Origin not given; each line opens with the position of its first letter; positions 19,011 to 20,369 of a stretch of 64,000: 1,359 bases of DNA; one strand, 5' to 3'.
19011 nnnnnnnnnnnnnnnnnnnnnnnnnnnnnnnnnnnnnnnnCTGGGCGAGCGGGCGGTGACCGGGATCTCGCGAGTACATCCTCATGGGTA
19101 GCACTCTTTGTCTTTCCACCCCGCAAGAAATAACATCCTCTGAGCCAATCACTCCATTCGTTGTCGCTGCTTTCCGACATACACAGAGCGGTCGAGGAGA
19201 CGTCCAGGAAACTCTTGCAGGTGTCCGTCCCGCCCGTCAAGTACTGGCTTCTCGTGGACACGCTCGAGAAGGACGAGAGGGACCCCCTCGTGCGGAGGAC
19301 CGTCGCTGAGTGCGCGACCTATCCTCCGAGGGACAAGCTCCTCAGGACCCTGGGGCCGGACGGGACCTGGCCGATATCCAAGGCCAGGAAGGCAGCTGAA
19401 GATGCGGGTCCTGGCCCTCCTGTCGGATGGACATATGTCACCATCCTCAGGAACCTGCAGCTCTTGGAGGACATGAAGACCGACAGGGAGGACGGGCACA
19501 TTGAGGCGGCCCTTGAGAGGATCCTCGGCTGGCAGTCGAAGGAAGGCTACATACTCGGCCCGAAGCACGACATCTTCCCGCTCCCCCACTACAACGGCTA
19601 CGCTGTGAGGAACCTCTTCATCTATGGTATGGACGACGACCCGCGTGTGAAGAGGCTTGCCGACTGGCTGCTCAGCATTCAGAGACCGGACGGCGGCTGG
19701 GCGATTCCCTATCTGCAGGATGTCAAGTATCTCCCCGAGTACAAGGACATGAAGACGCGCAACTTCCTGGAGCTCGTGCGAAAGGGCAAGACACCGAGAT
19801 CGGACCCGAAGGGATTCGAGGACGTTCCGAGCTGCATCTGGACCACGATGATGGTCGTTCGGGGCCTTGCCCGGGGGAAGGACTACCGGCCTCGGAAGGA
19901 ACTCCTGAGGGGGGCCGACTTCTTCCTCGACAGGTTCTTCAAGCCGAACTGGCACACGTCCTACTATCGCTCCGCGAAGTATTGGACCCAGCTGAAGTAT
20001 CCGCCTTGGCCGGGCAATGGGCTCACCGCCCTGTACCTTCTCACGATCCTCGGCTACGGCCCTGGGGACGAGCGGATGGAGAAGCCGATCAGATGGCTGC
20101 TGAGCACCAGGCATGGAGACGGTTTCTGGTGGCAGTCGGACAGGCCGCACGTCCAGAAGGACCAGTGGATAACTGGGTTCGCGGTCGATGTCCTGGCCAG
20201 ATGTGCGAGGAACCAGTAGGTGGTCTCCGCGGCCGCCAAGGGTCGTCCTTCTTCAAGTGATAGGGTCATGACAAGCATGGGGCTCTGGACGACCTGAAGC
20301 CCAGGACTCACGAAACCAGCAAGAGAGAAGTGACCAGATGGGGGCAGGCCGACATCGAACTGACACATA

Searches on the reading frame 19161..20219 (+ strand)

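Call 3: search_protein_families(library=pfam, proteins=[window:19161-20219:+], max_evalue=0.1)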
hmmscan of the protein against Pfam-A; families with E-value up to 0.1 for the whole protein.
window:19161-20219:+ (352 aa): 2 families
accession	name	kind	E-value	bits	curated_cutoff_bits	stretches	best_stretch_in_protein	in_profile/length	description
PF13243.12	SQHop_cyclase_C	-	8.5e-05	22.2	26.1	0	152-181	197-227/319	Squalene-hopene cyclase C-terminal domain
PF13249.12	SQHop_cyclase_N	-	0.0031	17.2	26.2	1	154-182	39-66/291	Squalene-hopene cyclase N-terminal domain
